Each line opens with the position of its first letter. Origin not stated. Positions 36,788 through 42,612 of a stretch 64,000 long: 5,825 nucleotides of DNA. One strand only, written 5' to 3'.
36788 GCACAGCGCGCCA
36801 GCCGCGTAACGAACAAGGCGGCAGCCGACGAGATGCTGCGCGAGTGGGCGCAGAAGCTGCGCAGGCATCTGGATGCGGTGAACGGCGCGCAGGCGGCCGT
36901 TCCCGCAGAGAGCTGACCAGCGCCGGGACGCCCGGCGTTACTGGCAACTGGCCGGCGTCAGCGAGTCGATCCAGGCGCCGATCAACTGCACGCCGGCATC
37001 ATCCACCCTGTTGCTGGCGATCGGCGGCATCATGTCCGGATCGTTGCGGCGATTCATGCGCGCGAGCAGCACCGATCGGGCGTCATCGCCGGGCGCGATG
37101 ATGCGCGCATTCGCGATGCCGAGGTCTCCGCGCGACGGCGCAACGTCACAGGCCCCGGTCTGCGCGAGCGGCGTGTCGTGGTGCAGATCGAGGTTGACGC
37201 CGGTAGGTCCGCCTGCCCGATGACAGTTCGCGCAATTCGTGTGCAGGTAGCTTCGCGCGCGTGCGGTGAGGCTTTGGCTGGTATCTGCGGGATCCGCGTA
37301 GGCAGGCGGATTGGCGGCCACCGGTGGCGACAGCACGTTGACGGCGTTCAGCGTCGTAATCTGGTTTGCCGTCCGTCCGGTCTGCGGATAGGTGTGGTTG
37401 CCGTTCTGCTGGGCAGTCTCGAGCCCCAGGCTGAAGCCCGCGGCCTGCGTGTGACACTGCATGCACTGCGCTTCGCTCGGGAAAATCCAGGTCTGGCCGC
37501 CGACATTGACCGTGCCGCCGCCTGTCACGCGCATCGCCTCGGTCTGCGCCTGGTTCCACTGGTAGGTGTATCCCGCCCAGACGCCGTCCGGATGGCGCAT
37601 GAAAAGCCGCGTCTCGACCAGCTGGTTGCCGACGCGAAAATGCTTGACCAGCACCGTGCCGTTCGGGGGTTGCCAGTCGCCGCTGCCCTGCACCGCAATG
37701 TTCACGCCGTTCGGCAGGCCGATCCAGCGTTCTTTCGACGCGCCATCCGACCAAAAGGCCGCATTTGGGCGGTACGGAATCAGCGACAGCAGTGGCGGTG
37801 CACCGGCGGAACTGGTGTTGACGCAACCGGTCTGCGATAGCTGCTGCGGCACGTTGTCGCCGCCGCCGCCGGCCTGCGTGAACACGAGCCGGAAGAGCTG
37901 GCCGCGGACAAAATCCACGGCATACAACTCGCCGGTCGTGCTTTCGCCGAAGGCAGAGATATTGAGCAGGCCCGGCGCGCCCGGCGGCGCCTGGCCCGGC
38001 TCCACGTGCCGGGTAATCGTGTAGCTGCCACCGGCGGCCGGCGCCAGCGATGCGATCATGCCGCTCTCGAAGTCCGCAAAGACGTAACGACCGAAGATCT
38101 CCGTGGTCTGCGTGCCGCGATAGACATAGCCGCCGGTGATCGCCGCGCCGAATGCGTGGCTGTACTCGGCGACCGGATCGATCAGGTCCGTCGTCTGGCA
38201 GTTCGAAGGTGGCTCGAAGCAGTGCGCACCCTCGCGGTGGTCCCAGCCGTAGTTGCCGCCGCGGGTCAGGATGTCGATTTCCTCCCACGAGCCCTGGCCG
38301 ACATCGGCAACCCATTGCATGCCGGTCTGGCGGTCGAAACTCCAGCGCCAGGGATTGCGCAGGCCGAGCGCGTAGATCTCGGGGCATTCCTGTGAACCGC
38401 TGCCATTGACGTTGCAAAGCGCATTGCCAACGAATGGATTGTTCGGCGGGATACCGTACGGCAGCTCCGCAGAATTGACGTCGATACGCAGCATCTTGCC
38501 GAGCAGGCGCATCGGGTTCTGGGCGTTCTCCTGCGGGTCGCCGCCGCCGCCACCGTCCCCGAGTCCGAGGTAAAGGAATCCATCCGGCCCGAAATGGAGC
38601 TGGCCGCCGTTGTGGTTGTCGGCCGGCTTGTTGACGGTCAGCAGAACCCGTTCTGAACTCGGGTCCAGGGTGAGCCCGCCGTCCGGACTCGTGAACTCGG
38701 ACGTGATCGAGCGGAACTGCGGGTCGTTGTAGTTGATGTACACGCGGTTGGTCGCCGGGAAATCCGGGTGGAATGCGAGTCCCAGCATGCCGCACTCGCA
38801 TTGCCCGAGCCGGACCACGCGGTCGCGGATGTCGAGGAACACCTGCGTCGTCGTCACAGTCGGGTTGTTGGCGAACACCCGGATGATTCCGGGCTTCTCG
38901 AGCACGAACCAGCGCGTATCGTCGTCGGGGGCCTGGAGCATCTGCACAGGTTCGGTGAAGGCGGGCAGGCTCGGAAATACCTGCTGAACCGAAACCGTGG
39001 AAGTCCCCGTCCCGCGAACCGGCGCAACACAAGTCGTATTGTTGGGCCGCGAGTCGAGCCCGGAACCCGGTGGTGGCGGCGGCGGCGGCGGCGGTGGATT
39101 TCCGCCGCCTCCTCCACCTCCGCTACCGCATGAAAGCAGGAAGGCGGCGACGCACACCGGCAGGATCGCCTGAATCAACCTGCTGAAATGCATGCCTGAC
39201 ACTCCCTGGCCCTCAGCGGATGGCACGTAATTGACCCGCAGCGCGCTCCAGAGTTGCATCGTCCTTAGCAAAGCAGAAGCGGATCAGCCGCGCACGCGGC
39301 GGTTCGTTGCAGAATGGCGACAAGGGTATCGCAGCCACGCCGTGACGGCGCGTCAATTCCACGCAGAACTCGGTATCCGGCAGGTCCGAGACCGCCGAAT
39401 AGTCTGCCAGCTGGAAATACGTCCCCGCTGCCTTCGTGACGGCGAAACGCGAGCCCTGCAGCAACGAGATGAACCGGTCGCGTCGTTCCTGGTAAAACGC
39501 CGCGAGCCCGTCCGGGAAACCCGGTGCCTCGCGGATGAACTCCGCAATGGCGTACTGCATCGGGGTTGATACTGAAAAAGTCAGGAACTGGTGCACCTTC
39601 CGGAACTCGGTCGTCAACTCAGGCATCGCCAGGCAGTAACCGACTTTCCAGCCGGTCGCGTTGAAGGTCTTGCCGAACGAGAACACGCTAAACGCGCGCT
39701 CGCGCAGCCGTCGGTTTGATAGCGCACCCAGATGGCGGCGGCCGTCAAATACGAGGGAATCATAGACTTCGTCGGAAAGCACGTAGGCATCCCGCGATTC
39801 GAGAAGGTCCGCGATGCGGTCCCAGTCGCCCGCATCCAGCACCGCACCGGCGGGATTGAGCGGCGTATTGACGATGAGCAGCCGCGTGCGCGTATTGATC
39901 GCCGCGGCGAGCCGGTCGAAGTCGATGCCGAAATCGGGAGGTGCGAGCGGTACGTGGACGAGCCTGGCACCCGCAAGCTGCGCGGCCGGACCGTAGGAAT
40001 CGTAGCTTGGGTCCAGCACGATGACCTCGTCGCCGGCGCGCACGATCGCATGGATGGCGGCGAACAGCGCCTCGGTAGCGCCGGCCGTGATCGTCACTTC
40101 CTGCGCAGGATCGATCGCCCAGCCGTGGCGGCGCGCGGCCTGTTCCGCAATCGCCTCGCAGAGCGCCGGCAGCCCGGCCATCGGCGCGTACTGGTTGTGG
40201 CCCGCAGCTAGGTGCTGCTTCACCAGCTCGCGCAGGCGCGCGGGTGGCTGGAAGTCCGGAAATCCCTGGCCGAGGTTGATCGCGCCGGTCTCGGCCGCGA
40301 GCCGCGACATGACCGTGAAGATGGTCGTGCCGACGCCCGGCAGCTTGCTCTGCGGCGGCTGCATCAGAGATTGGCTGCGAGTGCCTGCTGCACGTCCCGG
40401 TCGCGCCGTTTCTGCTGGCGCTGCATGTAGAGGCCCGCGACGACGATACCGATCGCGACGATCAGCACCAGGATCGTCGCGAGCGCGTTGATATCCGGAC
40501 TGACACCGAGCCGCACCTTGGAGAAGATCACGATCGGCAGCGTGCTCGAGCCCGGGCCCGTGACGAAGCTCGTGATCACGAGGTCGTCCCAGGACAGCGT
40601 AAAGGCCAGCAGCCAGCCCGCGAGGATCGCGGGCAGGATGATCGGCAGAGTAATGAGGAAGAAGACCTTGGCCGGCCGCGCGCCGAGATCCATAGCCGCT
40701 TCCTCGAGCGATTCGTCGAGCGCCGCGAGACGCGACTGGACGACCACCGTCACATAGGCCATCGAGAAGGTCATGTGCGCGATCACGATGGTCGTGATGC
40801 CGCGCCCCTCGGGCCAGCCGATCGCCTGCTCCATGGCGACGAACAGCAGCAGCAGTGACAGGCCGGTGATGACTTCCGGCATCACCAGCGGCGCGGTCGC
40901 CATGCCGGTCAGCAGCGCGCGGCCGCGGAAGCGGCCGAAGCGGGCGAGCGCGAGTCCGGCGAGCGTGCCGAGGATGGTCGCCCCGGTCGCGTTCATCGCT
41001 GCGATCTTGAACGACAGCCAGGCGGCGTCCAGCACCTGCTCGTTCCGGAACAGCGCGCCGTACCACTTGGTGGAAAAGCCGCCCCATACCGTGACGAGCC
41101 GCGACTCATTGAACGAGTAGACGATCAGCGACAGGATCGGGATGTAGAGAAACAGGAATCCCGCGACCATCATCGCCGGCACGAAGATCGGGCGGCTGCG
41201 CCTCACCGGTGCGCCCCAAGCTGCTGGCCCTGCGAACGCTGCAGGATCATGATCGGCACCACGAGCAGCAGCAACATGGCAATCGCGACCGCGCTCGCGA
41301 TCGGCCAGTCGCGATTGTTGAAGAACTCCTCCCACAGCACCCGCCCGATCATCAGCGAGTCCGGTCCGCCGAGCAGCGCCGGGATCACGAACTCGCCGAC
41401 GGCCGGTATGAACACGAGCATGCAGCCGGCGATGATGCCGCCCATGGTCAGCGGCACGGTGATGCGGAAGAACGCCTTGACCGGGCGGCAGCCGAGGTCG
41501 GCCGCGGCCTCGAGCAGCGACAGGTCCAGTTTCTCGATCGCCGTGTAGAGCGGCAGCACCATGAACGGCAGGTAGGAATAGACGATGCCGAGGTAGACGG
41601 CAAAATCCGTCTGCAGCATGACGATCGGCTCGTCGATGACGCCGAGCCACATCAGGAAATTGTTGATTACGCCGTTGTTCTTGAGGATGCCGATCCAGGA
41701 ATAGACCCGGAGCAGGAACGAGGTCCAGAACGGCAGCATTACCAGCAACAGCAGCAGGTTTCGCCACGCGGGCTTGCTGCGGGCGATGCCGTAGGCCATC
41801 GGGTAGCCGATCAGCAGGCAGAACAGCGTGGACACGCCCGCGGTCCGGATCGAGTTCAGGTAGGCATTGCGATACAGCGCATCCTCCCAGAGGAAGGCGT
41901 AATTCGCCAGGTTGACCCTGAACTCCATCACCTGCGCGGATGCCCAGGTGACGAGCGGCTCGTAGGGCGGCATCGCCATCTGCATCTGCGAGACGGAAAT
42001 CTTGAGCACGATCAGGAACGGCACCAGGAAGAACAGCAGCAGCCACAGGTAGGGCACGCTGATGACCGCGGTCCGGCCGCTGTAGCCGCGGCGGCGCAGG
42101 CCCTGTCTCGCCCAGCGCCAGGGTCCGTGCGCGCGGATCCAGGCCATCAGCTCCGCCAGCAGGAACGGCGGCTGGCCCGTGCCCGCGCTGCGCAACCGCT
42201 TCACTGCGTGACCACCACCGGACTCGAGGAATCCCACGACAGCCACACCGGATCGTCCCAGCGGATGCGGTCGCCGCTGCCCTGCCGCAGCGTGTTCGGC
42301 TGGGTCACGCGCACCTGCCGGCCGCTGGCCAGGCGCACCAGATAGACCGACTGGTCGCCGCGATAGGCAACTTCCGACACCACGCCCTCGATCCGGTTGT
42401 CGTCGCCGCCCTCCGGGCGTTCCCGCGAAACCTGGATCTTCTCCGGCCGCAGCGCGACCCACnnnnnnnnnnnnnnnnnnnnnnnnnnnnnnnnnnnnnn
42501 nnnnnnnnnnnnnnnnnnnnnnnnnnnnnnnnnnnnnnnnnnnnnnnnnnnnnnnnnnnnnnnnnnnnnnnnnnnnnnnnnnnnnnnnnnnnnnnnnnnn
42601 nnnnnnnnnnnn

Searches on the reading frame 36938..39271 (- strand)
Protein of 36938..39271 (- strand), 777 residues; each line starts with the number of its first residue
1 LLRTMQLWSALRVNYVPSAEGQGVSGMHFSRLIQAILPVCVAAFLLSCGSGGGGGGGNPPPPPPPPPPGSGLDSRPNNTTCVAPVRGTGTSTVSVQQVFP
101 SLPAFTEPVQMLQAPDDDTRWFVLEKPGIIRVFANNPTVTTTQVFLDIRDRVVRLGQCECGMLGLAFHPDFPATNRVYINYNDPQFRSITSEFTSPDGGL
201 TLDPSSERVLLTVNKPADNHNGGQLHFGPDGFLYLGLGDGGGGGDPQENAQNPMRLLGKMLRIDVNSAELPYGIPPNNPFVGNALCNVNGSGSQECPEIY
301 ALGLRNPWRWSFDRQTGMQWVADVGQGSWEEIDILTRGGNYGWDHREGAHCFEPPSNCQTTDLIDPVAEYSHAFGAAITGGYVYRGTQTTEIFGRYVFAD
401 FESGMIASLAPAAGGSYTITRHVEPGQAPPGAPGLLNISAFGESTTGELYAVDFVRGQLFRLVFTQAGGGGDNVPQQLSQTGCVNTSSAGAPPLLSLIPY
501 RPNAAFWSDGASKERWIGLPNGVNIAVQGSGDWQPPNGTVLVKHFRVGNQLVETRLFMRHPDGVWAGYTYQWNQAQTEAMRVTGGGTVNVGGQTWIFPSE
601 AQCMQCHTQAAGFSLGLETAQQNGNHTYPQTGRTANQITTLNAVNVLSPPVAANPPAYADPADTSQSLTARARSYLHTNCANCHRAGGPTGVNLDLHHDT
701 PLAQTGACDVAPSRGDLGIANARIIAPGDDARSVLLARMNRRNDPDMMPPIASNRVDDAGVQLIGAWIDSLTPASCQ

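Call 27: search_protein_families(library=pfam, proteins=[window:36938-39271:-], max_evalue=0.00001)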
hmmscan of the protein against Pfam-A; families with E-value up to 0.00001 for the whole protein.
window:36938-39271:- (777 aa): 1 family
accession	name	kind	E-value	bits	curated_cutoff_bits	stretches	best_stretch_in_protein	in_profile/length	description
PF07995.17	GSDH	-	1.8e-35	123.2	25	1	106-413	2-290/332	Glucose / Sorbosone dehydrogenase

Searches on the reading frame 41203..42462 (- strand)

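Call 27: search_protein_families(library=pfam, proteins=[window:41203-42462:-], max_evalue=0.00001)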
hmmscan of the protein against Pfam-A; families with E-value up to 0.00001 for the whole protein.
window:41203-42462:- (419 aa): 1 family
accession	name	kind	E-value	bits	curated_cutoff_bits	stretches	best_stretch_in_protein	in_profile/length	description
PF00528.27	BPD_transp_1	-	4.2e-15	56.4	26.4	1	218-409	4-176/184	Binding-protein-dependent transport system inner membrane component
